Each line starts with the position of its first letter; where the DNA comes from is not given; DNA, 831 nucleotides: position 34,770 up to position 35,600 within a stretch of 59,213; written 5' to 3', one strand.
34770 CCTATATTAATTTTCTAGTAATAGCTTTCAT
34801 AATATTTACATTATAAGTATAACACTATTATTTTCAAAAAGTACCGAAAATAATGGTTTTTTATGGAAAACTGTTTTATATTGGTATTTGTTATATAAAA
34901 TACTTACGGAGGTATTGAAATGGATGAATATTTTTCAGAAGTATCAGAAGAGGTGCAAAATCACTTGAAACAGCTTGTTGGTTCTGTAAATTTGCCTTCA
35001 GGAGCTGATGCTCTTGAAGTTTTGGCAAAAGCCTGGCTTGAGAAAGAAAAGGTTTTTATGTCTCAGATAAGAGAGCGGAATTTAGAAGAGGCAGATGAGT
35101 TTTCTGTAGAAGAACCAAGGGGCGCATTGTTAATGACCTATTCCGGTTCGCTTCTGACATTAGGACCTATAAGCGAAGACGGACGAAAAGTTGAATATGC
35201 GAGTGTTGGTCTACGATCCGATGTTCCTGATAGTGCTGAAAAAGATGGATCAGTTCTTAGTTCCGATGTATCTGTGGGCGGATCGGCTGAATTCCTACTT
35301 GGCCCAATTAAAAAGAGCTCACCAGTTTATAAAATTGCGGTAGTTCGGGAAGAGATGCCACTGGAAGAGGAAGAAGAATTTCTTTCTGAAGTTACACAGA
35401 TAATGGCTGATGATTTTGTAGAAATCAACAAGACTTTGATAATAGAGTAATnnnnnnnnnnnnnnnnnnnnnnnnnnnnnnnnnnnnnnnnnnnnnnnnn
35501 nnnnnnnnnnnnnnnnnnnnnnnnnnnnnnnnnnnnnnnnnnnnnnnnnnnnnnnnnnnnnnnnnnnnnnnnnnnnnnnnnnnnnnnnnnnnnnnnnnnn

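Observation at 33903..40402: Candidate undescribed module: a 'novel domain-HU' protein divergent from an operon of its stand-alone paralog, a PPP-like phosphatase, a Hanks kinase and two membrane FHA proteins (one with an extracellular vWA)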

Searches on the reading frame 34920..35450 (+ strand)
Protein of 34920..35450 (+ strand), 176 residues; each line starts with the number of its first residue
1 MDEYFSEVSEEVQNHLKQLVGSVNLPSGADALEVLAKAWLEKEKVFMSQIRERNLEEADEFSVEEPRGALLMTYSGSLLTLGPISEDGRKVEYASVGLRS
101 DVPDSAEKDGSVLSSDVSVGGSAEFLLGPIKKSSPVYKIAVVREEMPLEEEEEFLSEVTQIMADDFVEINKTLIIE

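Call 3: search_protein_families(library=pfam, proteins=[window:34920-35450:+], max_evalue=0.1)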
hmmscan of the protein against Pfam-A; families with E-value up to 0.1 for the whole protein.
window:34920-35450:+ (176 aa): 0 families

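Call 4: search_protein_families(library=ncbifam, proteins=[window:34920-35450:+], max_evalue=0.1)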
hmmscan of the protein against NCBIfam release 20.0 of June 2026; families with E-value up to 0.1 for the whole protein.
window:34920-35450:+ (176 aa): 0 families

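Call 6: find_homologous_proteins(query=window:34920-35450:+)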
Query window:34920-35450:+ (176 aa): 76 proteins with E <= 0.001 among 391 candidates.
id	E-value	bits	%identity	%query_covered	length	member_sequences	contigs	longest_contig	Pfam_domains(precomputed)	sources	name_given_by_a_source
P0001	1.2e-103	362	100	100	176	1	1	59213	-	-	-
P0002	3.3e-86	305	82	100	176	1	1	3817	-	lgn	-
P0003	1.3e-84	300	77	100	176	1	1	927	-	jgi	jgi:hypothetical protein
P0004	2.2e-84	299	78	100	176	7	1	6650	-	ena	-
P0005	3.3e-84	298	78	100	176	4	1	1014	-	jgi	jgi:hypothetical protein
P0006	4.8e-84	298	78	100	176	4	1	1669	-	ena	-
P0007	7.0e-84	297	78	100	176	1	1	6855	-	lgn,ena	-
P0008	3.0e-83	295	78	100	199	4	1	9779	-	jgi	jgi:hypothetical protein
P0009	1.9e-82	293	76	100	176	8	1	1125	-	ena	-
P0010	2.4e-82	292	77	100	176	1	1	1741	-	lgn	-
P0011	3.6e-82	292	76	100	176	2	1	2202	-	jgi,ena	-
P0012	4.2e-82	292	76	100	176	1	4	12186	-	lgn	-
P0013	5.1e-82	291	76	100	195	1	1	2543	-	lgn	-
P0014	1.0e-81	290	77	100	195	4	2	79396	-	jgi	jgi:hypothetical protein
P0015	6.9e-81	288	75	100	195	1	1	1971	-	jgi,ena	-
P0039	1.2e-54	202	54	99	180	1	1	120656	-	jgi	jgi:hypothetical protein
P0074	8.4e-38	148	41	99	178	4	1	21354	-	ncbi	-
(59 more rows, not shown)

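Call 8: find_encoding_contigs(protein=P0039, flank=8000, max_places=2)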
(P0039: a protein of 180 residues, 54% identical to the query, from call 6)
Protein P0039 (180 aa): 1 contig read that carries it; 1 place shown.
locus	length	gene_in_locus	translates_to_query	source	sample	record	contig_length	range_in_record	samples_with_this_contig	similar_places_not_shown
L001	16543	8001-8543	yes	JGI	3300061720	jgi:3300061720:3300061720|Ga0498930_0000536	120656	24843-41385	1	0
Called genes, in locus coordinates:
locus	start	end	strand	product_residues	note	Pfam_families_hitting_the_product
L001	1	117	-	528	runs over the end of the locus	PF01406:tRNA-synt_1e (faint), PF01921:tRNA-synt_1f, PF09334:tRNA-synt_1g (faint)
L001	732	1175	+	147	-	-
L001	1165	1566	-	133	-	PF01850:PIN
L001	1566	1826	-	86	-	PF22513:FitA-like_RHH (weak)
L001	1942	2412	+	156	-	PF00583:Acetyltransf_1, PF13673:Acetyltransf_10, PF13508:Acetyltransf_7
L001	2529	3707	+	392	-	PF02156:Glyco_hydro_26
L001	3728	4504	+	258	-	-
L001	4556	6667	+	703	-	PF00916:Sulfate_transp, PF16983:MFS_MOT1 (weak), PF01740:STAS, PF00359:PTS_EIIA_2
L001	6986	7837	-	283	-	PF00216:Bac_DNA_binding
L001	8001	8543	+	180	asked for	-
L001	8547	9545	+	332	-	-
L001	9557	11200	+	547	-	PF00069:Pkinase, PF03109:ABC1 (weak), PF07714:PK_Tyr_Ser-Thr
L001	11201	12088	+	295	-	PF16697:Yop-YscD_cpl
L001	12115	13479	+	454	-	PF00092:VWA (weak), PF13519:VWA_2 (faint)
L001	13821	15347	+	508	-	PF00682:HMGL-like, PF22615:IPMS_D2, PF08502:LeuA_dimer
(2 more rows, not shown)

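Call 9: find_encoding_contigs(protein=P0074, flank=8000, max_places=2)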
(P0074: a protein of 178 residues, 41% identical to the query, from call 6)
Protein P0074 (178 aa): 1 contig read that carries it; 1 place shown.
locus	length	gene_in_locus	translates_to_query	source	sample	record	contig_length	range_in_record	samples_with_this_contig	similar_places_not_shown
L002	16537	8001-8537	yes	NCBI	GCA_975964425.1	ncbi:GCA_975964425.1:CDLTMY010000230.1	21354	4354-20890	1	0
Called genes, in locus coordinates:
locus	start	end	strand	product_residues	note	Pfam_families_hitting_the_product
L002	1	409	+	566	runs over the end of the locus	PF00899:ThiF, PF00037:Fer4 (faint), PF12797:Fer4_2 (faint), PF12837:Fer4_6 (faint), PF03460:NIR_SIR_ferr, PF01077:NIR_SIR, PF12838:Fer4_7 (weak), PF13187:Fer4_9 (weak), +2 more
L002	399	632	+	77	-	PF01206:TusA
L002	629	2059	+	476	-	PF00590:TP_methylase, PF02602:HEM4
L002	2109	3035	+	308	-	PF00291:PALP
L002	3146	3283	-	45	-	-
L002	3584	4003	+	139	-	PF00903:Glyoxalase, PF13468:Glyoxalase_3 (faint), PF13669:Glyoxalase_4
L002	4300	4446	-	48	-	-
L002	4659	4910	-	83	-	PF10387:DUF2442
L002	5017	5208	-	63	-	PF13711:DUF4160 (weak)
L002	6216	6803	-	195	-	PF16697:Yop-YscD_cpl, PF00498:FHA, PF00196:GerE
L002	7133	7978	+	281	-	PF00216:Bac_DNA_binding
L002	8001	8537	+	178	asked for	-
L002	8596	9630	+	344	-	-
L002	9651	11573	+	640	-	PF00069:Pkinase, PF07714:PK_Tyr_Ser-Thr, PF03109:ABC1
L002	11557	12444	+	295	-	PF16697:Yop-YscD_cpl, PF00498:FHA (weak)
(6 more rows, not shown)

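Call 15: find_related_loci(query=A2, collection=genome_contigs, flank=10000)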
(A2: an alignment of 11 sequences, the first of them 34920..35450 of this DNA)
Query A2 (176 aa) in genome_contigs; peptide patterns used: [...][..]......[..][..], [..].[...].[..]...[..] (x = any residue, [..] = any of these).
270 stretches matched a pattern; 136 encode a relative of the query (tblastn E <= 1e-3); the best 80 are kept; 80 distinct loci.
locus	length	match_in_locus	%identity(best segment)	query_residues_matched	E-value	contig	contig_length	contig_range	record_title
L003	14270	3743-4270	79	1-176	2e-87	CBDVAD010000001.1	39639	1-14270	MAG TPA_asm: uncultured bacterium isolate SRR22302365_concoct_1 genome assembly, contig: ERZ25074835.480, whole genome s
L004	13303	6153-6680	84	1-176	1e-87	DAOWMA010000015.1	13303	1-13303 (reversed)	MAG TPA_asm: Spirochaetaceae bacterium isolate CSMAG_2990 CSMAG_2990_k141_1337937_length_13303_cov_378.7674, whole genom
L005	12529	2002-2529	82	1-176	4e-86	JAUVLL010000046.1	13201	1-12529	MAG: Spirochaetaceae bacterium isolate CSMAG_505 CSMAG_505_k141_550935_length_13201_cov_7.9882, whole genome shotgun seq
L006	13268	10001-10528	79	1-176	2e-83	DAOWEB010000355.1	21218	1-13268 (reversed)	MAG TPA_asm: Spirochaetaceae bacterium isolate CSMAG_1928 CSMAG_1928_k141_6546357_length_21218_cov_10.1180, whole genome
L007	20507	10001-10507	63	1-176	2e-72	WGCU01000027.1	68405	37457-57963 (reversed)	MAG: Spirochaetaceae bacterium isolate S145_15 k151_17262, whole genome shotgun sequence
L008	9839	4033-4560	68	1-176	2e-72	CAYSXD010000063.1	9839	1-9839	MAG TPA_asm: uncultured Spirochaetaceae bacterium isolate SRP128015_co1_298 genome assembly, contig: NODE_11262_length_9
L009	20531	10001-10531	56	1-176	1e-60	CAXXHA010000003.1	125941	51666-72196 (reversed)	MAG: Spirochaetia bacterium isolate 4b612f34-177e-4c5c-b08e-3e7ec00fbc00 genome assembly, contig: contig_3, whole genome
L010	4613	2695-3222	65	1-176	3e-60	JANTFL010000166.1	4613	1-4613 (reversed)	MAG: Sediminispirochaeta sp. isolate bin10011 c_000000022603, whole genome shotgun sequence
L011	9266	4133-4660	64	1-176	5e-60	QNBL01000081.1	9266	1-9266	MAG: Spirochaetes bacterium isolate B11_G9 B11_Guay9_scaffold_09977, whole genome shotgun sequence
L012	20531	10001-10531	55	1-176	2e-58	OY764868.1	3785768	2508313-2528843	MAG: Spirochaetia bacterium isolate 011fa16d-6e6a-4572-b8a7-e5a7f8581680 genome assembly, chromosome: 1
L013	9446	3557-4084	54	1-176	3e-56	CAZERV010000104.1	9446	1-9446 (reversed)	MAG TPA_asm: uncultured Spirochaetaceae bacterium isolate binchicken_co136_132 genome assembly, contig: NODE_3187_length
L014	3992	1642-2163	47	1-174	5e-55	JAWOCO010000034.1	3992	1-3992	MAG: Alkalispirochaeta sp. isolate BLK5-1.bin.265 k191_526008, whole genome shotgun sequence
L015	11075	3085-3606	49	1-174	7e-55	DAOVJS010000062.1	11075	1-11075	MAG TPA_asm: Spirochaetota bacterium isolate CSMAG_1399 CSMAG_1399_k141_4829879_length_11075_cov_23.3110, whole genome s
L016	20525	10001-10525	55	1-174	5e-55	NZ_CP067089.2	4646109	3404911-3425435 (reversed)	Breznakiella homolactica strain RmG30 chromosome, complete genome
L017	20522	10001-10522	49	1-174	1e-54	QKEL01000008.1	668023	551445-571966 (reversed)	MAG: Spirochaetales bacterium isolate SZUA-475 scaffold_1, whole genome shotgun sequence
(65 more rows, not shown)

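Call 20: search_solved_structures(query=A2, max_evalue=10, show_alignments=2)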
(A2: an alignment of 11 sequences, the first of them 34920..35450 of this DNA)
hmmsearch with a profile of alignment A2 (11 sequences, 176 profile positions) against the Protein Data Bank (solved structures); distinct sequences matched with E-value up to 10: 7.
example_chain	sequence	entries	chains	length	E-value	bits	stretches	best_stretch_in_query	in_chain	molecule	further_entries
8adn_H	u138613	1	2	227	0.0064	19.5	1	34-117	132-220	Proteasome subunit beta type-2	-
9v39_A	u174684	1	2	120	0.071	16.1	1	10-64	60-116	De novo designed serotonin binder SROb2_30, chain A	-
5ms0_L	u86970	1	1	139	1.2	12.1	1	80-137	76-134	Transcription antitermination protein NusB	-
1ey1_A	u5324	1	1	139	1.2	12.1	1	80-137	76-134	ANTITERMINATION FACTOR NUSB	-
3imq_A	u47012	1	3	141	1.2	12.1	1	80-137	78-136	N utilization substance protein B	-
3d3b_A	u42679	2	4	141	1.2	12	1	80-137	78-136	N utilization substance protein B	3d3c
5lm7_B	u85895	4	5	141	1.2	12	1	80-137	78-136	N utilization substance protein B homolog | Transcription antitermination protein NusB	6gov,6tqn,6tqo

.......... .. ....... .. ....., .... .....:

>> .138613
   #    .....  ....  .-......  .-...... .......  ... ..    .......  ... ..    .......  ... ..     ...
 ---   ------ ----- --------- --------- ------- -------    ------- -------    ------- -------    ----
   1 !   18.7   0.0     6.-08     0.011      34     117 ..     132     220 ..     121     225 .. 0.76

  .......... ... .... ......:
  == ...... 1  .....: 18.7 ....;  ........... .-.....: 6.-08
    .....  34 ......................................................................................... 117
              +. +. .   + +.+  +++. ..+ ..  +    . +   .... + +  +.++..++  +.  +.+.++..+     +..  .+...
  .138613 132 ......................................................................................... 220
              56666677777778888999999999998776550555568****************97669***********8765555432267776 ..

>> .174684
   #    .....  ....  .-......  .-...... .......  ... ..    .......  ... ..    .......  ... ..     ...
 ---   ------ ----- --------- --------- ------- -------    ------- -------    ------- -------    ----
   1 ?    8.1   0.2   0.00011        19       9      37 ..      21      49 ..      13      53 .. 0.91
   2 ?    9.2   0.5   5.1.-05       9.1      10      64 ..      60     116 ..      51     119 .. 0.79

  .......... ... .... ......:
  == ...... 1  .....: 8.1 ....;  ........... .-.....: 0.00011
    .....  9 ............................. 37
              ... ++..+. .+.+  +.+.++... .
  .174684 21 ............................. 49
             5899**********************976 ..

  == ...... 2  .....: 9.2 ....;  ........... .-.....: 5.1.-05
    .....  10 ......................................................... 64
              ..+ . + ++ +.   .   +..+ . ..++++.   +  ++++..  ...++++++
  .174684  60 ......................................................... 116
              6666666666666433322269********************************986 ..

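Call 22: predict_structure(alignment_id=A1)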
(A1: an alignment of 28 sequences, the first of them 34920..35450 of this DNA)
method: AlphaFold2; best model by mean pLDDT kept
length: 176 residues; sequences in the alignment: 28
mean_pLDDT: 89.9   pTM: 0.86
mean pLDDT of the five models: 89.9, 89.0, 88.6, 88.3, 86.9
residues with pLDDT >= 90: 122; 70-90: 43; 50-70: 10; < 50: 1
segments of 3 or more residues with pLDDT < 50: none
pLDDT, mean of each block of 10 residues (from residue 1): 84 89 75 90 95 96 97 94 94 79 87 97 95 95 93 94 89 65
secondary structure, 60 per line:
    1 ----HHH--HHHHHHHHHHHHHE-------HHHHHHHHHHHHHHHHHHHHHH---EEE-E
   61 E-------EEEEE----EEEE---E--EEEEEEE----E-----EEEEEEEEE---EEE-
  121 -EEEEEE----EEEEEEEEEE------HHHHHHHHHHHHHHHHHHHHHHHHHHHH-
elements in order: H10-22 H31-52 E56-58 E69-73 E78-81 E88-94 E105-113 E117-119 E122-127 E132-141 H148-175

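Call 24: search_protein_representatives(alignment_id=A1)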
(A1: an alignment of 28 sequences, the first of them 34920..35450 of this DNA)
Query: 28 sequences, 176 profile positions. Proteins with E-value up to 0.001 (for the whole library): 201; up to 1e-10: 136; up to 1e-30: 80. The best 150 are listed.
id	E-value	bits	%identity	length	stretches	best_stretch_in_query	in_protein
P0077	1.2e-66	239.9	-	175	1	1-175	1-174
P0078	2.0e-66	239.2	-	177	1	1-175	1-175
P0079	5.0e-64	231.4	-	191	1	2-174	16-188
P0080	1.0e-60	220.7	-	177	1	1-175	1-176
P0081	1.7e-60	220.0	-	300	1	1-173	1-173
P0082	5.3e-60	218.3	-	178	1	1-173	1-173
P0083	7.5e-59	214.6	-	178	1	3-174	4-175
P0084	6.1e-58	211.6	-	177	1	1-175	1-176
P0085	2.0e-55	203.5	-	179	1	1-175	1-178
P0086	3.1e-54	199.6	-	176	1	4-175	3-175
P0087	4.7e-53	195.7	-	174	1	1-176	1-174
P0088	1.1e-52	194.5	-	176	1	1-174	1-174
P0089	1.1e-51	191.2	-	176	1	1-171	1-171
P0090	3.3e-51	189.7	-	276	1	4-172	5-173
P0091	3.5e-51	189.6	-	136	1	44-175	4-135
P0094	5.1e-50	185.8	-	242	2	82-175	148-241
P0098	1.0e-47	178.3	-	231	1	1-174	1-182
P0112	1.7e-44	167.8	-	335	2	4-85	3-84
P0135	3.4e-36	140.8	-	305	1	3-174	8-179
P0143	1.9e-34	135.1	-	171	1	7-165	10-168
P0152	1.4e-31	125.8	-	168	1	5-170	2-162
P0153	2.0e-31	125.3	-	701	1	4-175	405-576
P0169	1.4e-23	99.8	-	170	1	4-168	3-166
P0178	1.5e-20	89.8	-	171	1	1-167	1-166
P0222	1.1e-08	51.2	-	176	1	26-173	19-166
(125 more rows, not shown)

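Call 25: fold_search(model_id=the predicted structure, library=pdb)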
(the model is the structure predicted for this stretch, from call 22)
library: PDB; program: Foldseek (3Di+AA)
matches with E <= 10: 430; with E <= 0.001: 0
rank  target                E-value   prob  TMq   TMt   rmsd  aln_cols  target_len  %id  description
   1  9fp0_A                1.1e-01  0.08  0.14  0.05  17.7       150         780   10  Cryo-EM structure of the 'crown'less Bcs macrocomplex for E. coli cellulose secretion in non-saturating c-di-GMP (loca (released 2024-10-16)
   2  7l5e_B                1.3e-01  0.10  0.16  0.21  13.7       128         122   10  Crystal Structure of KPT-330 bound to CRM1 (537-DLTVK-541 to GLCEQ) (released 2021-01-27)
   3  3qn1_A                1.5e-01  0.12  0.23  0.22  17.7       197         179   10  Crystal structure of the PYR1 Abscisic Acid receptor in complex with the HAB1 type 2C phosphatase catalytic domain (released 2011-03-16)
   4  6zgp_C                1.5e-01  0.09  0.18  0.10  15.4       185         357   10  Crystal structure of the quaternary ammonium Rieske monooxygenase CntA in complex with inhibitor MMV12 (MMV020670) (released 2020-11-18)
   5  8wde_C                1.6e-01  0.25  0.24  0.07   9.5       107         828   12  CryoEM structure of the spike protein of human CoV 229E in complex with receptor hAPN (composite map) (released 2025-03-05)
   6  9h0h_A                1.6e-01  0.08  0.17  0.17  17.3       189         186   12  X-RAY CRYSTAL STRUCTURE OF THE CsPYL1-OPABACTIN-HAB1 TERNARY COMPLEX (released 2025-08-20)
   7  1t6l                  1.8e-01  0.10  0.18  0.15  13.6       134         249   16  Crystal Structure of the Human Cytomegalovirus DNA Polymerase Subunit, UL44 (released 2004-08-10)
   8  3k3k_A                1.9e-01  0.08  0.18  0.18  17.5       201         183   12  Crystal structure of dimeric abscisic acid (ABA) receptor pyrabactin resistance 1 (PYR1) with ABA-bound closed-lid and (released 2009-11-17)
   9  3rt0_D                2.0e-01  0.13  0.23  0.25  15.3       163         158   13  Crystal structure of PYL10-HAB1 complex in the absence of abscisic acid (ABA) (released 2011-06-22)
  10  4hav_B                2.1e-01  0.08  0.16  0.19  14.2       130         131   12  Crystal structure of CRM1 inhibitor Anguinomycin A in complex with CRM1-Ran-RanBP1 (released 2013-01-09)
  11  6zgp_B                2.1e-01  0.07  0.15  0.10  15.3       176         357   12  Crystal structure of the quaternary ammonium Rieske monooxygenase CntA in complex with inhibitor MMV12 (MMV020670) (released 2020-11-18)
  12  6zgp_F                2.1e-01  0.07  0.16  0.09  15.7       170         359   10  Crystal structure of the quaternary ammonium Rieske monooxygenase CntA in complex with inhibitor MMV12 (MMV020670) (released 2020-11-18)
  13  9fmv_A                2.1e-01  0.05  0.13  0.05  17.4       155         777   10  Cryo-EM structure of the c-di-GMP-free synthase:pEtN transferase complex (BcsA-Bct-G3) from the E. coli cellulose secr (released 2024-10-16)
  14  3zvu_A                2.4e-01  0.10  0.22  0.22  17.6       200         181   10  Structure of the PYR1 His60Pro mutant in complex with the HAB1 phosphatase and Abscisic acid (released 2012-06-13)
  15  5ixa_B                2.4e-01  0.08  0.18  0.14  13.0       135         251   12  HCMV DNA polymerase processivity subunit UL44 at neutral pH and low salt (released 2016-11-30)
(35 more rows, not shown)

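Call 26: search_protein_families(library=padloc, proteins=[window:34920-35450:+], max_evalue=0.01)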
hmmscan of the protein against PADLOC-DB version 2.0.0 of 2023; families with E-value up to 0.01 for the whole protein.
window:34920-35450:+ (176 aa): 0 families

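Call 27: search_protein_families(library=pfam, alignment_id=A1, max_evalue=1)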
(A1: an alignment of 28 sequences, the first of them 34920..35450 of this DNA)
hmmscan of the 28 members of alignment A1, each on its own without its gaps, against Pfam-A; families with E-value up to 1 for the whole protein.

A. member 1, window:34920-35450:+ (176 aa): 0 families

B. families by the number of members that match (of 28 scanned): 16 families
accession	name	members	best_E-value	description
PF00216.26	Bac_DNA_binding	3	2.4e-13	Bacterial DNA-binding protein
PF18291.6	HU-HIG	2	0.0028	HU domain fused to wHTH, Ig, or Glycine-rich motif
PF23654.1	ARM_LIN_2nd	2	0.084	E3 ubiquitin-protein ligase LIN-like, ARM repeat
PF24530.1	DUF7597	2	0.12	Domain of unknown function (DUF7597)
PF09421.15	FRQ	1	0.023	Frequency clock protein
PF20133.4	HHL1-like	1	0.031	Protein HHL1-like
PF14491.11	DUF4435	1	0.04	Protein of unknown function (DUF4435)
PF13949.11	ALIX_LYPXL_bnd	1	0.064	ALIX V-shaped domain binding to HIV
PF11469.13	Ribonucleas_3_2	1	0.1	Ribonuclease III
PF22608.2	DNAX_ATPase_lid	1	0.11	DNA polymerase III clamp loader subunit, ATPase lid domain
PF18175.6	HU-CCDC81_bac_2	1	0.13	CCDC81-like prokaryotic HU domain 2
PF07547.18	RSD-2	1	0.16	RSD-2 N-terminal domain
PF17012.10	DUF5091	1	0.18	Domain of unknown function (DUF5091)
PF16925.10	TetR_C_13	1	0.23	Tetracyclin repressor-like, C-terminal domain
PF10279.14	Latarcin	1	0.42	Latarcin precursor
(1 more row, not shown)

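Call 33: fold_search(model_id=the predicted structure, library=viral)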
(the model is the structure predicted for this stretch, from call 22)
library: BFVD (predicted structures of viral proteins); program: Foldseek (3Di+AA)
matches with E <= 10: 494; with E <= 0.001: 0
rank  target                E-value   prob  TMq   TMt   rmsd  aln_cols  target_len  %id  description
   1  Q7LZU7                4.7e-02  0.47  0.23  0.20   9.5       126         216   11  Glycoprotein S [Transmissible gastroenteritis virus]
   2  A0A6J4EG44            7.0e-02  0.25  0.24  0.26  12.8       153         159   13  Uncharacterized protein [Escherichia phage O18-011]
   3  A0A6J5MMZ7            8.3e-02  0.11  0.18  0.18  20.4       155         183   12  Uncharacterized protein [uncultured Caudovirales phage]
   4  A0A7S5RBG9            8.8e-02  0.10  0.17  0.16  18.6       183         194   11  Tail tubular protein A [Rhizobium phage RHph_I20]
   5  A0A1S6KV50            9.9e-02  0.21  0.21  0.27  17.8       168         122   11  Uncharacterized protein [Providencia phage vB_PreS_PR1]
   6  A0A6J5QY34            1.1e-01  0.09  0.17  0.15  17.4       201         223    9  Tail tubular protein Gp11 [uncultured Caudovirales phage]
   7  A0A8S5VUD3            1.4e-01  0.05  0.13  0.16  14.8       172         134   12  Uncharacterized protein [Ackermannviridae sp.]
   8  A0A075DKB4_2          1.7e-01  0.07  0.14  0.04  15.9       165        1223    9  Polyprotein (Fragment) [Rhizoctonia solani endornavirus - RS002]
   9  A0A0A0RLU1            1.9e-01  0.11  0.19  0.21  13.6       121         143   14  (no name in the UniProt tables at hand)
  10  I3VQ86                1.9e-01  0.07  0.18  0.09  14.8       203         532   14  B93 [miniopterid betaherpesvirus 1]
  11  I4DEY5                2.1e-01  0.28  0.26  0.14   7.3       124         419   11  Spike glycoprotein (Fragment) [Human coronavirus NL63]
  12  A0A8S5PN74            2.1e-01  0.14  0.27  0.22  14.1       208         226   10  Uncharacterized protein [Myoviridae sp. ctwwN25]
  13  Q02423                2.4e-01  0.20  0.23  0.11  10.3       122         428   14  S protein (Fragment) [Porcine respiratory coronavirus]
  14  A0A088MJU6            2.4e-01  0.18  0.22  0.18   7.5       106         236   18  Uncharacterized protein [Rose leaf rosette-associated virus]
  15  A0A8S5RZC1            2.4e-01  0.07  0.17  0.19  16.0       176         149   11  Uncharacterized protein [Myoviridae sp. ctNQV2]
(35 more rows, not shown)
